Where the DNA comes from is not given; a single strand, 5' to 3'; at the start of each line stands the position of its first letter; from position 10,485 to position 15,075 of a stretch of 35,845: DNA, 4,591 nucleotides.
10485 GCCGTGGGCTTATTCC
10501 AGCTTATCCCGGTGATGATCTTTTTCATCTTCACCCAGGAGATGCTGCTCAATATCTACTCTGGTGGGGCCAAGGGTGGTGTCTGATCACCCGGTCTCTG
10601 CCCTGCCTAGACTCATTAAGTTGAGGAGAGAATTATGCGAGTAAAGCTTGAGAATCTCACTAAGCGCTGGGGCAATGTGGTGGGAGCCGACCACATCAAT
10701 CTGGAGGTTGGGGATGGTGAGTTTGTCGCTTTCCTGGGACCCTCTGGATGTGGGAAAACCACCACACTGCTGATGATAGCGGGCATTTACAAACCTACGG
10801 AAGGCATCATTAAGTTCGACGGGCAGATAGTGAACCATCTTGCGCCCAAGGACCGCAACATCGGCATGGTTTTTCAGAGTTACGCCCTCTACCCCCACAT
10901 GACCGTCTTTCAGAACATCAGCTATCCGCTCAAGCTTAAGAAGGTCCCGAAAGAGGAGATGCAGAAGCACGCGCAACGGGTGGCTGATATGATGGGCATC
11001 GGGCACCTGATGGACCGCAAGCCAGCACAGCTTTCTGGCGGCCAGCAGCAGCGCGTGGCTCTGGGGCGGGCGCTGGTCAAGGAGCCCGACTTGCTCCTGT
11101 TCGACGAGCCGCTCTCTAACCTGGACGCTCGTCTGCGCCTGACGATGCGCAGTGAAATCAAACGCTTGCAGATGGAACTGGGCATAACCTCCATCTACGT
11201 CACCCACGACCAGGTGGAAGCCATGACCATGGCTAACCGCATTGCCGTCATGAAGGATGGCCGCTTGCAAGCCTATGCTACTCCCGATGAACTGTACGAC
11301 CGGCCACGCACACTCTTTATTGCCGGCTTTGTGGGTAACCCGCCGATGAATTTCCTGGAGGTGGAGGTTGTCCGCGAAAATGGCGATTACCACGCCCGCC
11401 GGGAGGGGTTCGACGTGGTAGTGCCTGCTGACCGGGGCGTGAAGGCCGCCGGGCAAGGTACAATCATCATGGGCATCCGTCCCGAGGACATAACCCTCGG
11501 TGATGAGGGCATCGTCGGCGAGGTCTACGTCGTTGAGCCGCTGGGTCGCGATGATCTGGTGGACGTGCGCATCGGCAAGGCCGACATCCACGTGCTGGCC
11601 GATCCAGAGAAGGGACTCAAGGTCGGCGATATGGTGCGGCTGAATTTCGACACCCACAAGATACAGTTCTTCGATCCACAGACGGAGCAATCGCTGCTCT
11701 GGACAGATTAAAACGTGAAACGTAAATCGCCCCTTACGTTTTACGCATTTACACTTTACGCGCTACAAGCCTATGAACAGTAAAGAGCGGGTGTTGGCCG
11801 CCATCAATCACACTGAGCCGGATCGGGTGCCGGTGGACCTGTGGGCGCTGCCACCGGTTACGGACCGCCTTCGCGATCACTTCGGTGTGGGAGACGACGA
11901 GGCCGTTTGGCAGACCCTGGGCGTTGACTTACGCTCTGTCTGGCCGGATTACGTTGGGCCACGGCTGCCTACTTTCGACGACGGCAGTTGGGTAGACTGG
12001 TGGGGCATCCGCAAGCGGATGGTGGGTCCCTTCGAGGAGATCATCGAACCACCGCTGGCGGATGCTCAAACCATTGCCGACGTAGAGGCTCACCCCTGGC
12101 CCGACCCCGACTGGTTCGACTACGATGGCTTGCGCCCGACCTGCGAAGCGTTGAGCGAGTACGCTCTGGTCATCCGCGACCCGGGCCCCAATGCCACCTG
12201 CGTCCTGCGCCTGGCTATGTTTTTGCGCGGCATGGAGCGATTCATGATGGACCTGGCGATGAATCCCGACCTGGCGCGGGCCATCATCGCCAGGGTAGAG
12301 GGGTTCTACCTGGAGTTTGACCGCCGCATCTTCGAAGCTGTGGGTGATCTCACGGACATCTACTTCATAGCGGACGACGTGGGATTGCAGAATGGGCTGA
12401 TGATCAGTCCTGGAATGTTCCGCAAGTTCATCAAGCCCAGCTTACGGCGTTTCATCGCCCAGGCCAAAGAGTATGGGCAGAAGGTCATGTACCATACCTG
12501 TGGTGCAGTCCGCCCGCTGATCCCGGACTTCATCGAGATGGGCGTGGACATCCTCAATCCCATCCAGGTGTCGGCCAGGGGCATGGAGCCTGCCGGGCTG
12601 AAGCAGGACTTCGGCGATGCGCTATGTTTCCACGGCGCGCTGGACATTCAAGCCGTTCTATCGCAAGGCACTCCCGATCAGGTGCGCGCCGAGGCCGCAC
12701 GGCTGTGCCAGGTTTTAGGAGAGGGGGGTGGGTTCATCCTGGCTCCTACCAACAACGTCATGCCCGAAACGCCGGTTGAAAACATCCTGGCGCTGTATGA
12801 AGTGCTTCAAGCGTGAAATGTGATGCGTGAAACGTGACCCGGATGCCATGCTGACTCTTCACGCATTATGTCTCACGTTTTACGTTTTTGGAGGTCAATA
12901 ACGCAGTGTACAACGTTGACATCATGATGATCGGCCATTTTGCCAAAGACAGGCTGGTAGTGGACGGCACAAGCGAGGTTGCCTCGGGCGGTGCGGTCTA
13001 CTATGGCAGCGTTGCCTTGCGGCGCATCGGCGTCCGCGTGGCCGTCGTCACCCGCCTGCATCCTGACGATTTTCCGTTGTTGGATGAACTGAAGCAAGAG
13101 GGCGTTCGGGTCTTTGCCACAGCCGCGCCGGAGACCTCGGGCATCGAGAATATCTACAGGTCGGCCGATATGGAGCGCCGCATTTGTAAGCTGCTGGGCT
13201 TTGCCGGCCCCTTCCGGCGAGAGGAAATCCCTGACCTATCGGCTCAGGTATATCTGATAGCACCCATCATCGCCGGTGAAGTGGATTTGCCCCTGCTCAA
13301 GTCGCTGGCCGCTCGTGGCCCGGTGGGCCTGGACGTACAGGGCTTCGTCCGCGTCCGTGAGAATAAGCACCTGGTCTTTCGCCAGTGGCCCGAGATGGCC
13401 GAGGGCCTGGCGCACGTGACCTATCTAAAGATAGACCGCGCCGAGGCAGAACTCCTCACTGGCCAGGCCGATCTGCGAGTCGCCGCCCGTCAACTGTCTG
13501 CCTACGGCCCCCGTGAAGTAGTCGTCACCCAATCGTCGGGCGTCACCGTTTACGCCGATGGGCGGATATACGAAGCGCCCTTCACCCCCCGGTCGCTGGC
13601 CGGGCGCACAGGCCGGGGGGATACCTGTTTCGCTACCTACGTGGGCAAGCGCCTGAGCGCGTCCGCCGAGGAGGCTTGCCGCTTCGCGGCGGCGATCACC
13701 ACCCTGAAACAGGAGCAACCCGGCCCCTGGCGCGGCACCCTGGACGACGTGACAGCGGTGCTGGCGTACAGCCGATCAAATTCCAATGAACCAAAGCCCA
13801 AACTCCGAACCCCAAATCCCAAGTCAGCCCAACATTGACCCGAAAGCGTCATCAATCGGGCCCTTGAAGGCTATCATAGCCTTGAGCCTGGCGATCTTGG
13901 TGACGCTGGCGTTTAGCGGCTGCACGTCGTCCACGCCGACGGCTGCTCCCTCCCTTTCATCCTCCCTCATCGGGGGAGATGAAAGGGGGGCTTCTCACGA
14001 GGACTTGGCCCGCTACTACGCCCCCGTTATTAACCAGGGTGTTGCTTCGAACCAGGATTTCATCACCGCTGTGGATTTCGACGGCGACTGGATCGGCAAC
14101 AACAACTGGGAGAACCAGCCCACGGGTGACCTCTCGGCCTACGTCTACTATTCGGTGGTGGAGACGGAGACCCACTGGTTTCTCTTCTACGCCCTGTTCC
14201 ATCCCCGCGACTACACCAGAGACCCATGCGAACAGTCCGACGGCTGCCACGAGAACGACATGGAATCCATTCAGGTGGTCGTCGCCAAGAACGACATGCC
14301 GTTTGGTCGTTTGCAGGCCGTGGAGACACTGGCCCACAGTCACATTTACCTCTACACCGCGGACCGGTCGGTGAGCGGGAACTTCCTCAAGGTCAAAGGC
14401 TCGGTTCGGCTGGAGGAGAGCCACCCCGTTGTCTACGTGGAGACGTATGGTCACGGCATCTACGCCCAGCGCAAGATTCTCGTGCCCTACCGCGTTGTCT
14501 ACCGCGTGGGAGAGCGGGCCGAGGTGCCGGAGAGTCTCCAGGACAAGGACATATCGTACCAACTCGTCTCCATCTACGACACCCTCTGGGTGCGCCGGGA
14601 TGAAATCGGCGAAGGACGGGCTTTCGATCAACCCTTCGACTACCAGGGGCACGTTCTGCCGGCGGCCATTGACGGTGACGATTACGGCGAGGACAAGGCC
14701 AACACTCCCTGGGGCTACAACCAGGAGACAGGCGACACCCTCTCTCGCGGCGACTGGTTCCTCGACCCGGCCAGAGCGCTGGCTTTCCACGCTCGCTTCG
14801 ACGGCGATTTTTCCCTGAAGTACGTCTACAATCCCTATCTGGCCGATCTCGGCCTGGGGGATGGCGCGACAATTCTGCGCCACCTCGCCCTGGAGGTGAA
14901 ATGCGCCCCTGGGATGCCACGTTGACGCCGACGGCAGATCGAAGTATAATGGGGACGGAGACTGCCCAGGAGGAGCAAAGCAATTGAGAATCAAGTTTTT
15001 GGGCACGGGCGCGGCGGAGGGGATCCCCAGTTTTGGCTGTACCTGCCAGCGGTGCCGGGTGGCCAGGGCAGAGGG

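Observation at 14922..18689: Self-promoted operon: three tandem PhnP/PqqB-like MBL paralogs + TIM-barrel enzyme + c-di-AMP receptor DarA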

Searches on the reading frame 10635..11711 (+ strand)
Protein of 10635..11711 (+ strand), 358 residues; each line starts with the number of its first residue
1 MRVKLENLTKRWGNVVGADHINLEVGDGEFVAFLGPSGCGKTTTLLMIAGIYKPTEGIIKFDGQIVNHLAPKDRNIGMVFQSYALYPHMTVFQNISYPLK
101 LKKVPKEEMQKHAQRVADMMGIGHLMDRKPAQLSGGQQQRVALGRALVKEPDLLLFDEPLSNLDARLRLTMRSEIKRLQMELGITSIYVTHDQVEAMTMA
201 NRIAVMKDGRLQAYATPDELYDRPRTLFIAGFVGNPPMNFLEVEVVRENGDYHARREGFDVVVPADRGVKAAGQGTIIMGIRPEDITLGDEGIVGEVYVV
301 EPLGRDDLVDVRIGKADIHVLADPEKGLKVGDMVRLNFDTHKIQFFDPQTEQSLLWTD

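Call 15: search_protein_families(library=pfam, proteins=[window:10635-11711:+], max_evalue=0.001)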
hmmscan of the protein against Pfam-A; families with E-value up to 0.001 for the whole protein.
window:10635-11711:+ (358 aa): 3 families
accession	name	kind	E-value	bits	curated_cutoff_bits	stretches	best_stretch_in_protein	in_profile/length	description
PF00005.33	ABC_tran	-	2e-36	126.1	25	1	19-160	2-136/137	ABC transporter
PF17912.7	OB_MalK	-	8.4e-12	46.2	27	1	234-286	1-53/53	MalK OB fold domain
PF08402.16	TOBE_2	-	2.3e-07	31.3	21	1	280-346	2-76/76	TOBE domain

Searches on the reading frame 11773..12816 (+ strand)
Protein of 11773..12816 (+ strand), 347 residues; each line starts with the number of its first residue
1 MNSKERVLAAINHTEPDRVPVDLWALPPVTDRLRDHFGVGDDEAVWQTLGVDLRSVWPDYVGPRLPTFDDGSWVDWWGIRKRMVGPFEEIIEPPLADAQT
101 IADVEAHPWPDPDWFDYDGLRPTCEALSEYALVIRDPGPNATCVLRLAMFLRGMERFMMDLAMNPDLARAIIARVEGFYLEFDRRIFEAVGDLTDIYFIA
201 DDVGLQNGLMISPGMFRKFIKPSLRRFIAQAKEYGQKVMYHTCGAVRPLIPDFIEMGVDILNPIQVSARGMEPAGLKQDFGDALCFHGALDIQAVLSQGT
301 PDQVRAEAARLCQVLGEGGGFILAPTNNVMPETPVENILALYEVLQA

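Call 3: search_protein_families(library=pfam, proteins=[window:11773-12816:+], max_evalue=0.01)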
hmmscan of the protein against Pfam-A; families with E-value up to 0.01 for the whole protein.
window:11773-12816:+ (347 aa): 1 family
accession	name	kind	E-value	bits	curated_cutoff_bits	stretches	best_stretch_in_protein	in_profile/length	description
PF01208.23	URO-D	-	1.3e-25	90.6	23.9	1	146-345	148-343/346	Uroporphyrinogen decarboxylase (URO-D)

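Call 4: search_protein_families(library=ncbifam, proteins=[window:11773-12816:+], max_evalue=0.01)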
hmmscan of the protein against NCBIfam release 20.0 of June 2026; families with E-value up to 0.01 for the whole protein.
window:11773-12816:+ (347 aa): 5 families
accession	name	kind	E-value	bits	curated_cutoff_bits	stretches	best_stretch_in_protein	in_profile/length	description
NF004889.0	PRK06252.1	subfamily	3.8e-21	75.5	244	1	145-344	149-332/340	methylcobalamin:coenzyme M methyltransferase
TIGR01463.1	mtaA_cmuA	subfamily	6.7e-21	74.9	235.4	1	147-343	150-333/340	MtaA/CmuA family methyltransferase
NF040654.1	MtaA_Meth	equivalog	4.5e-18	65.3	400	1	146-343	148-330/337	methylcobamide:CoM methyltransferase MtaA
NF041608.1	methylcob_mtaseMtbA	equivalog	4.1e-07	29.4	600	1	146-344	150-333/339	methylcobamide:CoM methyltransferase MtbA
TIGR01464.1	hemE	equivalog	0.0043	16.1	302.95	1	211-346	207-337/338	uroporphyrinogen decarboxylase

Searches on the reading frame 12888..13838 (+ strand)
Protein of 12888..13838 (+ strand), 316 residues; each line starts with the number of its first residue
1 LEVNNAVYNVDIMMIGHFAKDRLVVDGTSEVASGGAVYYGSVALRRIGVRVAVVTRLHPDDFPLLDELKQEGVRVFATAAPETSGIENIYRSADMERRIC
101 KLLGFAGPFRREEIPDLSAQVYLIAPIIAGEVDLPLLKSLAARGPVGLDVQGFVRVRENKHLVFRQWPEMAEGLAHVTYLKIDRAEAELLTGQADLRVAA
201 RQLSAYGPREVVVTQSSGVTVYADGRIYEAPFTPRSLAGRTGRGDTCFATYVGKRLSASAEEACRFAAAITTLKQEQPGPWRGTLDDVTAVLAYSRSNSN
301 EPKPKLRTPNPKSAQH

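Call 3: search_protein_families(library=pfam, proteins=[window:12888-13838:+], max_evalue=0.01)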
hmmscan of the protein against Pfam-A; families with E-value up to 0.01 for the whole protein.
window:12888-13838:+ (316 aa): 1 family
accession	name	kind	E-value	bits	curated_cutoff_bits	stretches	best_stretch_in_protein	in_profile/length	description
PF00294.29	PfkB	-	1.6e-13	51.1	25.8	1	28-279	30-294/302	pfkB family carbohydrate kinase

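Call 4: search_protein_families(library=ncbifam, proteins=[window:12888-13838:+], max_evalue=0.01)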
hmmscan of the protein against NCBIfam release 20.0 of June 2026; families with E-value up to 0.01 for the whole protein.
window:12888-13838:+ (316 aa): 7 families
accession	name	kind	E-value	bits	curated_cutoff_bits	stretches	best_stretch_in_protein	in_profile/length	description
NF041332.1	KDG_KDGal_kin_Halo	equivalog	1.7e-07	31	440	1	188-293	202-311/320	bifunctional 2-dehydro-3-deoxygluconokinase/2-dehydro-3-deoxygalactonokinase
TIGR03168.1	1-PFK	subfamily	1e-06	27.9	216.4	1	191-291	196-298/305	hexose kinase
TIGR03828.1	pfkB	equivalog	2.1e-06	27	292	1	190-291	195-298/305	1-phosphofructokinase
NF040938.1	KDG_KDGal_kin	equivalog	7.1e-06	25.3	400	1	177-274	184-283/305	bifunctional 2-dehydro-3-deoxygluconokinase/2-dehydro-3-deoxygalactonokinase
TIGR04382.1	myo_inos_iolC_N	equivalog_domain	3.1e-05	23.4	300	0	183-273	195-288/309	5-dehydro-2-deoxygluconokinase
TIGR02152.1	D_ribokin_bact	equivalog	3.3e-05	23.4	299.65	1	172-273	171-279/298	ribokinase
NF006957.1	PRK09434.1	equivalog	0.0056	16.2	450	0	173-252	176-257/302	fructokinase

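Call 67: search_solved_structures(query=window:12888-13838:+, max_evalue=0.001, show_alignments=1)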
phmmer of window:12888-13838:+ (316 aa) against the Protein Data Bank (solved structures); distinct sequences matched with E-value up to 0.001: 7.
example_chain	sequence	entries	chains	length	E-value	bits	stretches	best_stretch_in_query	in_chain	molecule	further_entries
1vk4_A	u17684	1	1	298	3.8e-52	181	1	12-283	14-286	PfkB Carbohydrate kinase TM0415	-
5ysp_A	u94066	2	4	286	5.7e-52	180.5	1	12-283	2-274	TM0415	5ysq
7e4l_A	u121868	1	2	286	8e-51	176.7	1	12-283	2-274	PfkB domain-containing protein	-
3w4s_A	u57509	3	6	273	8.4e-08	35.4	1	13-274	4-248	Carbohydrate/pyrimidine kinase, PfkB family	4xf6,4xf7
3kd6_A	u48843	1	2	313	2.3e-07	34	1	169-284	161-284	Carbohydrate kinase, PfkB family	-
1v19_A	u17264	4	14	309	0.00017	24.6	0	173-269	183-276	2-KETO-3-DEOXYGLUCONATE KINASE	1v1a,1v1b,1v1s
7ag6_A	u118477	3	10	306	0.00066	22.7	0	189-286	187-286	Sulfofructose kinase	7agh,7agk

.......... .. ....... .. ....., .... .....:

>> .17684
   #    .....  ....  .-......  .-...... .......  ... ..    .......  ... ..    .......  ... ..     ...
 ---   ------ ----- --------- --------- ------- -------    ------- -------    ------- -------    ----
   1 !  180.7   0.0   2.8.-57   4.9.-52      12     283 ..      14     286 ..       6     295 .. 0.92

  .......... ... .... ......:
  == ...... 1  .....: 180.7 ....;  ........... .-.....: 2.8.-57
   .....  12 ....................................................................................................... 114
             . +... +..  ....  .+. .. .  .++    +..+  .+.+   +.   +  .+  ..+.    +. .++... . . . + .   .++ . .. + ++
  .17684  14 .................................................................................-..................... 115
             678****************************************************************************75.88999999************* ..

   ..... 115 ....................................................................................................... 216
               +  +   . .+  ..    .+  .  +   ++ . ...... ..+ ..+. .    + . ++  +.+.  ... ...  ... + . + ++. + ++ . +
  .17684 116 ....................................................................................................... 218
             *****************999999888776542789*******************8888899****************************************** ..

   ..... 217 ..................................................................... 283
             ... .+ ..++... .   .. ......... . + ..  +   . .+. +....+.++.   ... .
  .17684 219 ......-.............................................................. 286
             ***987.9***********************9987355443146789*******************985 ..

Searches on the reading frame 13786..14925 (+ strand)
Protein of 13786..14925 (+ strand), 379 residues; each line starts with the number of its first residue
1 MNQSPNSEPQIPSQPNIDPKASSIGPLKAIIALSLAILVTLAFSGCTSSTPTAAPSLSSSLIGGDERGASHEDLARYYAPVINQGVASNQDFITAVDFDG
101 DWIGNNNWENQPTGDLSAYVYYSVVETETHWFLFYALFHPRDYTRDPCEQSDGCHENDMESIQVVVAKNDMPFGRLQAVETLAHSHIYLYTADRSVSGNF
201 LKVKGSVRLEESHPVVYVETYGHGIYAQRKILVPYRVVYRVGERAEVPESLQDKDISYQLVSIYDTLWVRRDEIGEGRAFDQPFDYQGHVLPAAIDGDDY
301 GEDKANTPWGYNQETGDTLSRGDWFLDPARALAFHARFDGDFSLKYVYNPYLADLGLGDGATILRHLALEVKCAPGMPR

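Call 3: search_protein_families(library=pfam, proteins=[window:13786-14925:+], max_evalue=0.01)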
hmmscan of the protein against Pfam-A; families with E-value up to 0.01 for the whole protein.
window:13786-14925:+ (379 aa): 0 families

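Call 4: search_protein_families(library=ncbifam, proteins=[window:13786-14925:+], max_evalue=0.01)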
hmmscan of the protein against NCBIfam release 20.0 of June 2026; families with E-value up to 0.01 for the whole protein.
window:13786-14925:+ (379 aa): 0 families

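Call 49: search_protein_families(library=pfam, proteins=[window:13786-14925:+], max_evalue=10)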
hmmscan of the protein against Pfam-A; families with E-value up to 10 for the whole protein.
window:13786-14925:+ (379 aa): 0 families

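Call 75: predict_structure(protein=window:13966-14922:+)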
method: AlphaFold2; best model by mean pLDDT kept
length: 319 residues; sequences in the alignment: 1
mean_pLDDT: 33.6   pTM: 0.26
mean pLDDT of the five models: 33.6, 27.9, 27.6, 27.4, 27.0
residues with pLDDT >= 90: 0; 70-90: 0; 50-70: 0; < 50: 319
segments of 3 or more residues with pLDDT < 50: 1-319
pLDDT, mean of each block of 10 residues (from residue 1): 33 45 43 40 37 40 42 44 36 35 37 32 29 29 33 32 28 30 29 27 25 29 29 30 38 36 30 27 29 34 32 33
secondary structure, 60 per line:
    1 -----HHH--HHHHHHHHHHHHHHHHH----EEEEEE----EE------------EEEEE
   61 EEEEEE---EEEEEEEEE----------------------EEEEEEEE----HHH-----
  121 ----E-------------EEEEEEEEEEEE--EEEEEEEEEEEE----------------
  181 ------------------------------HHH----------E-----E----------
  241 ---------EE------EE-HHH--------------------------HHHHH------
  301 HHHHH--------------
elements in order: H11-27 E32-37 E56-66 E70-78 E101-108 E139-150 E153-164 H290-294 H301-305

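Call 77: search_solved_structures(query=A4, max_evalue=10, show_alignments=2)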
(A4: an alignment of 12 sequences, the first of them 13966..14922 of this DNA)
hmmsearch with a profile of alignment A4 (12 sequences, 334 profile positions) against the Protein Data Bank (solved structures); distinct sequences matched with E-value up to 10: 1.
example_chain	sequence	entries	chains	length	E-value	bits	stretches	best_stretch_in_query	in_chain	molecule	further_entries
3ziz_A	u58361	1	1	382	0.42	12.8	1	212-295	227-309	GH5 ENDO-BETA-1,4-MANNANASE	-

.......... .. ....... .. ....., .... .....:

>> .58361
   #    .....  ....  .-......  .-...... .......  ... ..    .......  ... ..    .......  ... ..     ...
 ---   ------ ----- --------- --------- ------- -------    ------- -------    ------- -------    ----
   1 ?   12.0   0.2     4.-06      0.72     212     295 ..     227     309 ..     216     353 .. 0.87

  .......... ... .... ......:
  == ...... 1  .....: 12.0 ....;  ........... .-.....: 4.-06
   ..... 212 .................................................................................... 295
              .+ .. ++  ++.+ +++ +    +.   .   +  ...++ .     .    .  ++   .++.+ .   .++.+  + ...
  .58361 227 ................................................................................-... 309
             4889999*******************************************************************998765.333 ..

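Call 84: search_protein_families(library=padloc, proteins=[window:13786-14925:+], max_evalue=0.001)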
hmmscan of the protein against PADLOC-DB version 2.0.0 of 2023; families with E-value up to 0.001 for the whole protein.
window:13786-14925:+ (379 aa): 0 families
